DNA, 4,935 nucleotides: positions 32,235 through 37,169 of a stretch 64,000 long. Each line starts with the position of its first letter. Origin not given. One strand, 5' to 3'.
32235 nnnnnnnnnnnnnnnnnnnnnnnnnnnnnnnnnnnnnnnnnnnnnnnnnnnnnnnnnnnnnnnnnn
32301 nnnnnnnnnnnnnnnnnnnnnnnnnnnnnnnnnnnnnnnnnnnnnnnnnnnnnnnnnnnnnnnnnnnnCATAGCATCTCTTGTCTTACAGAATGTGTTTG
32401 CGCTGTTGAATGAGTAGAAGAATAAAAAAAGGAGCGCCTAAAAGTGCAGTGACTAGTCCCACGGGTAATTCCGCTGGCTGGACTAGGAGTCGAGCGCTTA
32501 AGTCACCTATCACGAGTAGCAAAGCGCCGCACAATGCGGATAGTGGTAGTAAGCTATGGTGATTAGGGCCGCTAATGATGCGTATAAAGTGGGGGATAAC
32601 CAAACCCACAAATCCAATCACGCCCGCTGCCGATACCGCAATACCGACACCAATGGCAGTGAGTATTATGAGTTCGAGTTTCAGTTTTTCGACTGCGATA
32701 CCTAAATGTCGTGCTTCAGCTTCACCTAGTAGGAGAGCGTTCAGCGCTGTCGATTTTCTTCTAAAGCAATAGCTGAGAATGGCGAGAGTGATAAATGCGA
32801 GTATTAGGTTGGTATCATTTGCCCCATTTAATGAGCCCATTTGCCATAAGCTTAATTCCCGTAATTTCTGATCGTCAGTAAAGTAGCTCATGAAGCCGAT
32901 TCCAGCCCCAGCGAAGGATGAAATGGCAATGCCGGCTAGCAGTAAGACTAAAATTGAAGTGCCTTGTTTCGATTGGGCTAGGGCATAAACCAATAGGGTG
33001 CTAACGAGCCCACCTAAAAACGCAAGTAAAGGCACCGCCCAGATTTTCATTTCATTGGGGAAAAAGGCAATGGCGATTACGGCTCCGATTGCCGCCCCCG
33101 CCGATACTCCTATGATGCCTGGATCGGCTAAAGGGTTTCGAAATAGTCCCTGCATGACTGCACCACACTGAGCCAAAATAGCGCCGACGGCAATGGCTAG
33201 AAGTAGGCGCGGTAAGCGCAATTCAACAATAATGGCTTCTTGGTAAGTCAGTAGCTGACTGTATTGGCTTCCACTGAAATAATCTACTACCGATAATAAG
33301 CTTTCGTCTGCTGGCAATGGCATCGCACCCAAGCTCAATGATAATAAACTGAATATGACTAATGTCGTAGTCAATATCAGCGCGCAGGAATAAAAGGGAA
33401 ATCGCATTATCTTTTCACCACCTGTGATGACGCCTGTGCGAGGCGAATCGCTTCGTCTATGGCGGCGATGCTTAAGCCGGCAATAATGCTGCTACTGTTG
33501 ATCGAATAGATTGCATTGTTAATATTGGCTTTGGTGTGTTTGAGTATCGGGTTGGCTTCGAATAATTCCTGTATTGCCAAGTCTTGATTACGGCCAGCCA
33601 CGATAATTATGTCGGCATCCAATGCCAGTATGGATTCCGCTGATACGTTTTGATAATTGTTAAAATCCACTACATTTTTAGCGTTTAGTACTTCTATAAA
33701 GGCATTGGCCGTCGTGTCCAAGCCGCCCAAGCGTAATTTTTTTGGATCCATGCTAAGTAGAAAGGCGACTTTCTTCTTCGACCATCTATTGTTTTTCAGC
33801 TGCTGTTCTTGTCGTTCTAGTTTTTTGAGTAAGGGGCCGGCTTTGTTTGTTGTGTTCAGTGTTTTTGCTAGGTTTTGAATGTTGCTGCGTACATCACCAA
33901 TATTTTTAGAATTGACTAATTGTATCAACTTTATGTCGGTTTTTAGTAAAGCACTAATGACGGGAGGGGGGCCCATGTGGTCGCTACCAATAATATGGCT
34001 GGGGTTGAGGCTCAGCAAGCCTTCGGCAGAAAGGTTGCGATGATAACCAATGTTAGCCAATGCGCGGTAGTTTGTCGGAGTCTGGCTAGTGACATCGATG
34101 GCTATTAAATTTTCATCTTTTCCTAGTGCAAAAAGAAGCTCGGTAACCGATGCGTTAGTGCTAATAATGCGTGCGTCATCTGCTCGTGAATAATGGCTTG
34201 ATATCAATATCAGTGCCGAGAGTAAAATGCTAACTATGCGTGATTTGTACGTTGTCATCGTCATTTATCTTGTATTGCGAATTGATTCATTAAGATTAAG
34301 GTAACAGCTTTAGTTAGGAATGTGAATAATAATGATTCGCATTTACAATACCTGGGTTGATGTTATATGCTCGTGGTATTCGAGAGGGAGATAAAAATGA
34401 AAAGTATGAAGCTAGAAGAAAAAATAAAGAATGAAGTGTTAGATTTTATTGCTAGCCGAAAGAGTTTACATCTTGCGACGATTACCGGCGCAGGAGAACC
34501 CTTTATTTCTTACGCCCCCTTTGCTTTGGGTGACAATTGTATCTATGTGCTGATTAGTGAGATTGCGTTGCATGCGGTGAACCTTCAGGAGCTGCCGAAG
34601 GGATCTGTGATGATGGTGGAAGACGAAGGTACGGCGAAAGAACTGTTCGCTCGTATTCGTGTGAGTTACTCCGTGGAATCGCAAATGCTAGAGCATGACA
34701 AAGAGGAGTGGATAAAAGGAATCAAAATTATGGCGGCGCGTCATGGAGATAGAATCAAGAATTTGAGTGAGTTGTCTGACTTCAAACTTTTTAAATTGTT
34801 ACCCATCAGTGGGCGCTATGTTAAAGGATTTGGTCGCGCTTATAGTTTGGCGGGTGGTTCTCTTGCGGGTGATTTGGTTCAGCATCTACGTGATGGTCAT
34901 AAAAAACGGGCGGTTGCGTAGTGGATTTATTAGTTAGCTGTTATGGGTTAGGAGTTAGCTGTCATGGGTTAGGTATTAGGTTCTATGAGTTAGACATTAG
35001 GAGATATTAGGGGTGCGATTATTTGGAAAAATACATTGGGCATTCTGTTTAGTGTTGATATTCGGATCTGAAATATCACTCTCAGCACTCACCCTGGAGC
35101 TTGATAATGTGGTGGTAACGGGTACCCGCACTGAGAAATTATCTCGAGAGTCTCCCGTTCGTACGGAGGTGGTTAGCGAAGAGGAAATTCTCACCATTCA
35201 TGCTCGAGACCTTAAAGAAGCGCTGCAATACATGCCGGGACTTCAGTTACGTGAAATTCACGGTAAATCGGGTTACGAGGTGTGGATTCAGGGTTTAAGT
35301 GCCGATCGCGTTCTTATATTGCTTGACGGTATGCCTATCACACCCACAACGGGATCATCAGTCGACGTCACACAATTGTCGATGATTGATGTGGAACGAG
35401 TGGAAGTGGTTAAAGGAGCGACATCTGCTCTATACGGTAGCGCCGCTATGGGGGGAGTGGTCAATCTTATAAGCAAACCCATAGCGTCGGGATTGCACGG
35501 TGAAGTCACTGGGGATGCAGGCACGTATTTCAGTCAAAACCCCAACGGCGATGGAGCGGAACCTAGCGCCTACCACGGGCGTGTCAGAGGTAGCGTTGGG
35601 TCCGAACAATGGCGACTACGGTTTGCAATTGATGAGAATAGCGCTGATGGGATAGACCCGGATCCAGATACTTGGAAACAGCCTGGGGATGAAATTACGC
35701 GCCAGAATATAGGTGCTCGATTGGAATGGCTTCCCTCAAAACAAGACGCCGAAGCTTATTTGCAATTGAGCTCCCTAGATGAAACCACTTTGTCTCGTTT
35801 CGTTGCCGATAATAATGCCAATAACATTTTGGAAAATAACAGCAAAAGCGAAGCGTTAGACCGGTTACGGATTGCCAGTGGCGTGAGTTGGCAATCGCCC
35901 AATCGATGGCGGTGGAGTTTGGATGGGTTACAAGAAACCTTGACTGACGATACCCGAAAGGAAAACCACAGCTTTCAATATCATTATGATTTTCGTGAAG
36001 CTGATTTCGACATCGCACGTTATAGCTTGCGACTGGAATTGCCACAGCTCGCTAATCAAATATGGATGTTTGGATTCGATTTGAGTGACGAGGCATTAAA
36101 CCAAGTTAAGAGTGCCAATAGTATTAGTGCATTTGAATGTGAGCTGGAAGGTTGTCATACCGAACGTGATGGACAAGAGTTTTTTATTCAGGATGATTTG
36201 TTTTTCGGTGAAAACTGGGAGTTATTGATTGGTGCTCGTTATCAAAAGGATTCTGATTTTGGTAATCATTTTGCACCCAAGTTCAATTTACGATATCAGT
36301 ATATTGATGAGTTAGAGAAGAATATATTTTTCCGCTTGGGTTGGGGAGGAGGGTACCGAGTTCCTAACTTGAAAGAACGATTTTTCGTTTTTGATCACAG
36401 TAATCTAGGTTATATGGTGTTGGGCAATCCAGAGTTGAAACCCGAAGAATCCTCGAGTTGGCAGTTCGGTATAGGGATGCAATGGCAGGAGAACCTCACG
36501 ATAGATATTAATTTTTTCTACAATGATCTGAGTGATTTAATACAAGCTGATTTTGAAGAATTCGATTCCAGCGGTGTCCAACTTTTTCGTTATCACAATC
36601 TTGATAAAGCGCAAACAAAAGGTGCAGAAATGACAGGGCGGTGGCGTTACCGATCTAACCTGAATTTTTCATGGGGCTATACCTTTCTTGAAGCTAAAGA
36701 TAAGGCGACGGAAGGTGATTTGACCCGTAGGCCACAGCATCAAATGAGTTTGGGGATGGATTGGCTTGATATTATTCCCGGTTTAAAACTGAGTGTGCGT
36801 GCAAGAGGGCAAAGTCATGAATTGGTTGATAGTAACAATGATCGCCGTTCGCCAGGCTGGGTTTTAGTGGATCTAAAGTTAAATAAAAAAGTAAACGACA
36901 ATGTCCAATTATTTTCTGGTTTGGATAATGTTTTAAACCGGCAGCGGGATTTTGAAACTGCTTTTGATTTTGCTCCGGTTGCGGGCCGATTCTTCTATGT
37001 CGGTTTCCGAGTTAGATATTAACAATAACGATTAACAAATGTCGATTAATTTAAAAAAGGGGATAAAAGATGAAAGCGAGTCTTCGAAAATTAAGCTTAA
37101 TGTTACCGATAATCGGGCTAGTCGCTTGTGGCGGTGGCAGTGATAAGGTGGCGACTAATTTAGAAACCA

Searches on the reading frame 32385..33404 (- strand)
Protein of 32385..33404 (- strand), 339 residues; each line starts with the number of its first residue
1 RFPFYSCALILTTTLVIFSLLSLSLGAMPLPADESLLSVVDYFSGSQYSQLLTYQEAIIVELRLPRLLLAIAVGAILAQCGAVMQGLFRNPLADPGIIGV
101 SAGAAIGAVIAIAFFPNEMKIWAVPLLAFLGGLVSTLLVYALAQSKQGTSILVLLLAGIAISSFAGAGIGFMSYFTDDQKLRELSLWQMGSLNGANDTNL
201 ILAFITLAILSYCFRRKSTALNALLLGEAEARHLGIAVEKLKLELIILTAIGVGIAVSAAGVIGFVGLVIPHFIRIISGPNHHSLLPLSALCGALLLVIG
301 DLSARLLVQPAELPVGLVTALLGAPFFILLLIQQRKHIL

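Call 52: search_protein_families(library=pfam, proteins=[window:32385-33404:-], max_evalue=0.001)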
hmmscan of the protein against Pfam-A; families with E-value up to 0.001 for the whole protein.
window:32385-33404:- (339 aa): 2 families
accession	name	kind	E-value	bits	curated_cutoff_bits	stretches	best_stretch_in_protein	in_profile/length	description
PF01032.23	FecCD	-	6.5e-91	305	26.5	1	15-332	2-310/311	FecCD transport family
PF00950.22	ABC-3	-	3.7e-07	30.4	20.1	1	110-308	46-236/258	ABC 3 transport family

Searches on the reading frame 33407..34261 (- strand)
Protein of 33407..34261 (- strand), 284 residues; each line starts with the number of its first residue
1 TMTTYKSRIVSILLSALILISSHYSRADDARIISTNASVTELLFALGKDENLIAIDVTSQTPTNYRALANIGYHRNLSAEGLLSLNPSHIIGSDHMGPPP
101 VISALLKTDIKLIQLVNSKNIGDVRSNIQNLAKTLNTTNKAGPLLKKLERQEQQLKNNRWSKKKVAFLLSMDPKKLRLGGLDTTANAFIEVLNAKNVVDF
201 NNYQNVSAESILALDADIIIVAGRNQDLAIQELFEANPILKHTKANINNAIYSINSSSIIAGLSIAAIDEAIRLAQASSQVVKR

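Call 52: search_protein_families(library=pfam, proteins=[window:33407-34261:-], max_evalue=0.001)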
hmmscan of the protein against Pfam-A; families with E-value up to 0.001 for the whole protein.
window:33407-34261:- (284 aa): 1 family
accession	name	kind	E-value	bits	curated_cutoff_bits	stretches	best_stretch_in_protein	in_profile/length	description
PF01497.23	Peripla_BP_2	-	1.7e-26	93.5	27.5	1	32-256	1-233/235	Periplasmic binding protein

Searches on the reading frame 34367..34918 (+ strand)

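Call 52: search_protein_families(library=pfam, proteins=[window:34367-34918:+], max_evalue=0.001)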
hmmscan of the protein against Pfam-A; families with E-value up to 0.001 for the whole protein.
window:34367-34918:+ (184 aa): 1 family
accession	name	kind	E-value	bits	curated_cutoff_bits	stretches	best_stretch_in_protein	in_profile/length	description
PF01243.27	PNPOx_N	-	1.3e-09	38.9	28.1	1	21-152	2-119/120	Pyridoxamine 5'-phosphate oxidase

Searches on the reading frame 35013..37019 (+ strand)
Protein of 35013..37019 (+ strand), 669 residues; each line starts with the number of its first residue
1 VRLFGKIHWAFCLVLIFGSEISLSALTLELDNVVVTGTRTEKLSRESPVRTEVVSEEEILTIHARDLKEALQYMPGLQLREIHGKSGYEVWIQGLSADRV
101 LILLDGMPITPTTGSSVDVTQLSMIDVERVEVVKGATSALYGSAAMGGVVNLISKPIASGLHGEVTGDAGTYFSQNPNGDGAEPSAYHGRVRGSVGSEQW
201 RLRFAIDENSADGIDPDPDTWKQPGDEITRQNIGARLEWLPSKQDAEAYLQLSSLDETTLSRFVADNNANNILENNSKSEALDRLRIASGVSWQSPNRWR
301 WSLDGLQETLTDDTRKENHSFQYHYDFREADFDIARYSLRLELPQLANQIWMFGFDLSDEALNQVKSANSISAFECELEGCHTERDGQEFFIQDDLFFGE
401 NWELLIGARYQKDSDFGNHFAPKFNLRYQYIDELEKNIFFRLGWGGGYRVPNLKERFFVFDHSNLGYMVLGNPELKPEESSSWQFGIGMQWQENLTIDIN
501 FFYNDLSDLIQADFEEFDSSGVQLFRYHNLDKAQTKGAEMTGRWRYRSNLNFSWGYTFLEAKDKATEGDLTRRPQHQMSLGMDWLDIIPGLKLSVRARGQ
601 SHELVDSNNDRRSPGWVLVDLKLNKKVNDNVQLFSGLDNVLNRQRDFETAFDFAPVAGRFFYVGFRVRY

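Call 52: search_protein_families(library=pfam, proteins=[window:35013-37019:+], max_evalue=0.001)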
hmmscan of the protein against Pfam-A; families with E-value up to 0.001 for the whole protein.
window:35013-37019:+ (669 aa): 3 families
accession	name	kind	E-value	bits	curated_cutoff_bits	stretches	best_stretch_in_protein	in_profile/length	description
PF00593.30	TonB_dep_Rec_b-barrel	-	5.4e-48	165.4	27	1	213-640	42-436/436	TonB dependent receptor-like, beta-barrel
PF07715.20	Plug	-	1.7e-25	90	23.9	1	45-149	3-107/107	TonB-dependent Receptor Plug Domain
PF14905.12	OMP_b-brl_3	-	1.3e-13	51.2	27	1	470-650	208-383/408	Outer membrane protein beta-barrel family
